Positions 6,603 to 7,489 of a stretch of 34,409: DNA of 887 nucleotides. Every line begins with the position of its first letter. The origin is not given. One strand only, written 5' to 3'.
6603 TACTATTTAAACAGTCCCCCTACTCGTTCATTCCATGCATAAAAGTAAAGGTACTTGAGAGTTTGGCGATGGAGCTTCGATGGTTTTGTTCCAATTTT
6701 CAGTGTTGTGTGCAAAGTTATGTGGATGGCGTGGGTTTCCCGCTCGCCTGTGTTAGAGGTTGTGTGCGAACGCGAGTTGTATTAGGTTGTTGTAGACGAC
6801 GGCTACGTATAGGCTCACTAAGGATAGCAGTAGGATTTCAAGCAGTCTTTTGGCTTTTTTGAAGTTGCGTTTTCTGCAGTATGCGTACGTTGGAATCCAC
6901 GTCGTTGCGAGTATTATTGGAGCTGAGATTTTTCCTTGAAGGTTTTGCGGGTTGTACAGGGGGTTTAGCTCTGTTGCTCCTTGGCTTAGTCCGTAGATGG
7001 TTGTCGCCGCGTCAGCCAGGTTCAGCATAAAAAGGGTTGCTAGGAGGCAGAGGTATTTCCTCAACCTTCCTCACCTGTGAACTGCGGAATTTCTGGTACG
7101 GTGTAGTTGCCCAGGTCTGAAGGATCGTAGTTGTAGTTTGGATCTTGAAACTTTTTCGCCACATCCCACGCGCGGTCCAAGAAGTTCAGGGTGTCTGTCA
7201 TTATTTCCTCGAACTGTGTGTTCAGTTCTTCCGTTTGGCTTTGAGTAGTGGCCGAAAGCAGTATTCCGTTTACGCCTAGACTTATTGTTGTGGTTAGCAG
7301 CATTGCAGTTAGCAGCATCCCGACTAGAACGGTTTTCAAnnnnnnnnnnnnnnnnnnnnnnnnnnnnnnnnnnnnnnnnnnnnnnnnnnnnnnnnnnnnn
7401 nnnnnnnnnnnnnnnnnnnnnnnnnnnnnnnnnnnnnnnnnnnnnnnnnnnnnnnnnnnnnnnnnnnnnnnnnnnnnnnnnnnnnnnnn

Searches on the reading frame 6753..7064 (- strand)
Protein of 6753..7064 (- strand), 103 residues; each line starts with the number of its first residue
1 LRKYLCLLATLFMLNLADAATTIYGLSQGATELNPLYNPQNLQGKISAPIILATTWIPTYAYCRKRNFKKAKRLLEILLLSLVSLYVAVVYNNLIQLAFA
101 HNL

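Call 12: search_protein_families(library=pfam, proteins=[window:6753-7064:-], max_evalue=0.01)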
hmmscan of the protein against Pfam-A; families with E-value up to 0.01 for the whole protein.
window:6753-7064:- (103 aa): 1 family
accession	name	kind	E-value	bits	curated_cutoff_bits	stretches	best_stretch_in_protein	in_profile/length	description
PF18902.5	DUF5658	-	2.2e-09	38.4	25.2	1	13-94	2-82/82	Domain of unknown function (DUF5658)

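Call 13: find_encoding_contigs(protein=window:6753-7064:-, flank=3000, max_places=6)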
Protein window:6753-7064:- (103 aa): 1 contig read that carries it; 1 place shown.
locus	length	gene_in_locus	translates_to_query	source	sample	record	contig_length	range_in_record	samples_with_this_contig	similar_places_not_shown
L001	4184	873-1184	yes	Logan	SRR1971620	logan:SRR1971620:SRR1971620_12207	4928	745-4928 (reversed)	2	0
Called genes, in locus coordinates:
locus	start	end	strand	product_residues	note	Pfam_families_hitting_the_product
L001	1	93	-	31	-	?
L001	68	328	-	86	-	PF04014:MazE_antitoxin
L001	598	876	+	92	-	-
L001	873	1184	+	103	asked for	PF18902:DUF5658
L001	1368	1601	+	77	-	PF04014:MazE_antitoxin, PF15937:PrlF_antitoxin (weak)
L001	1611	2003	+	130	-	PF01850:PIN (weak)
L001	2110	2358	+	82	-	PF04014:MazE_antitoxin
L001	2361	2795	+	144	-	PF01850:PIN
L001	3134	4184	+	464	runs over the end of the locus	PF01939:NucS_C, PF13338:AbiEi_4 (weak), PF09407:AbiEi_1 (weak)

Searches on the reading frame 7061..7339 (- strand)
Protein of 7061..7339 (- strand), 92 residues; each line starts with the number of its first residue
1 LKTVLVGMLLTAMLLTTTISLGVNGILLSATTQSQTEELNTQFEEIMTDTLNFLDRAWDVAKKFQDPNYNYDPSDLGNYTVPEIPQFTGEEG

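Call 12: search_protein_families(library=pfam, proteins=[window:7061-7339:-], max_evalue=0.01)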
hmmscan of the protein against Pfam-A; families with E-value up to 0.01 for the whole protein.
window:7061-7339:- (92 aa): 0 families

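Call 15: find_homologous_proteins(query=window:7061-7339:-, max_evalue=0.01)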
Query window:7061-7339:- (92 aa): 2 proteins with E <= 0.01 among 3 candidates.
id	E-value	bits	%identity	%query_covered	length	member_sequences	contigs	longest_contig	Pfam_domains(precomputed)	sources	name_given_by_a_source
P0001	3.5e-53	195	99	100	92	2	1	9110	-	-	-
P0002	5.2e-22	95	61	82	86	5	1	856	-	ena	-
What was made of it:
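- Tried and rejected: The 92-aa protein has only one homologue cluster (call 15).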

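Call 16: find_encoding_contigs(protein=P0002, flank=5000, max_places=10)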
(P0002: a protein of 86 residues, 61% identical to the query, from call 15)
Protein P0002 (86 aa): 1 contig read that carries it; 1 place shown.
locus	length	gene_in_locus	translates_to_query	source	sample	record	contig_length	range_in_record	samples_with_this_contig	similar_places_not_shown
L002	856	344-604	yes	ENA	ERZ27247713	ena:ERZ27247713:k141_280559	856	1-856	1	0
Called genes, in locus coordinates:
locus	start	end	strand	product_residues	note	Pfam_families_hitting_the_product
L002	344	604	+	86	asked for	-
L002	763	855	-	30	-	?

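Call 17: find_encoding_contigs(protein=P0001, flank=10000, max_places=10)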
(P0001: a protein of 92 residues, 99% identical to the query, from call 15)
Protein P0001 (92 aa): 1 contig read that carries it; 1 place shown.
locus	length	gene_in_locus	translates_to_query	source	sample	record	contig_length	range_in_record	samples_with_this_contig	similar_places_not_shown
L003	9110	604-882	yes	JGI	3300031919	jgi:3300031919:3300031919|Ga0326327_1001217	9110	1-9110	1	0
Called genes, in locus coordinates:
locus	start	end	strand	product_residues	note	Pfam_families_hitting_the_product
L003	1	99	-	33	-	?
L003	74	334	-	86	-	PF04014:MazE_antitoxin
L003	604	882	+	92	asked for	-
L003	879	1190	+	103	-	PF18902:DUF5658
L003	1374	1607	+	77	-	PF04014:MazE_antitoxin, PF15937:PrlF_antitoxin (weak)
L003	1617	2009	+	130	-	PF01850:PIN (weak)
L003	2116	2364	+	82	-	PF04014:MazE_antitoxin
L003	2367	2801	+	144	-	PF01850:PIN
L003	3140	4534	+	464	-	PF01939:NucS_C, PF13338:AbiEi_4 (weak), PF09407:AbiEi_1 (weak)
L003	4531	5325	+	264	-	PF08843:AbiEii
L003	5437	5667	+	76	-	PF02381:MraZ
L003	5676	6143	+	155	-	PF01850:PIN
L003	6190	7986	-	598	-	PF04675:DNA_ligase_A_N, PF01068:DNA_ligase_A_M, PF04679:DNA_ligase_A_C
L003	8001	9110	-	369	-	?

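Call 84: list_cluster_members(proteins=[P0002])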
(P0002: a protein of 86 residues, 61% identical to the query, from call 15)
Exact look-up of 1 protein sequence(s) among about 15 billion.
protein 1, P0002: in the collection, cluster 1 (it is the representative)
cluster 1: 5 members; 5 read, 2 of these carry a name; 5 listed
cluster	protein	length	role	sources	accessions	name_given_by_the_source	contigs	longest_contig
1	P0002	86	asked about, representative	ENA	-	-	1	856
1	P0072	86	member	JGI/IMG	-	hypothetical protein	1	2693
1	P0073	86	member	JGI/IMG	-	predicted PurR-regulated permease PerM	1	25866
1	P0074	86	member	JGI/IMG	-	-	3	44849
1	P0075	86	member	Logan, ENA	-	-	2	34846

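Call 85: find_encoding_contigs(protein=P0074, flank=10000, max_places=10)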
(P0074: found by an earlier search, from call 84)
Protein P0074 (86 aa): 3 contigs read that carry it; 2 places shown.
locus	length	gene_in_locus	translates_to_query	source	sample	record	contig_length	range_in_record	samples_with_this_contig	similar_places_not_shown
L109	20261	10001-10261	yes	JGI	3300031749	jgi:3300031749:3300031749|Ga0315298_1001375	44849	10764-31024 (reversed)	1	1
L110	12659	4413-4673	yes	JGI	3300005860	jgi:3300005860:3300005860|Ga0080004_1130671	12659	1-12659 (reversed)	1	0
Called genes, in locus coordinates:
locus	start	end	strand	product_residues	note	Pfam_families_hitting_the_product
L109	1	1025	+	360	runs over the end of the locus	PF04055:Radical_SAM, PF13186:SPASM (weak)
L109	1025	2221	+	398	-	PF13439:Glyco_transf_4, PF00534:Glycos_transf_1, PF13692:Glyco_trans_1_4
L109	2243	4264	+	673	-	PF27757:Competence-induced_Ccs4_N (weak), PF13231:PMT_2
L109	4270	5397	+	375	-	PF04230:PS_pyruv_trans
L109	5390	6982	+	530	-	-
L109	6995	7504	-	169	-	-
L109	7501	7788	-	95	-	-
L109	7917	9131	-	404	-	-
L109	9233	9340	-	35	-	-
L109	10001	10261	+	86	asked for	-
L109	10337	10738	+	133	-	PF22067:Cep192_D3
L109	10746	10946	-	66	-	-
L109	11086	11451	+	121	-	PF03551:PadR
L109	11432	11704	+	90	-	-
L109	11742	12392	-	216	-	-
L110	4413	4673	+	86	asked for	-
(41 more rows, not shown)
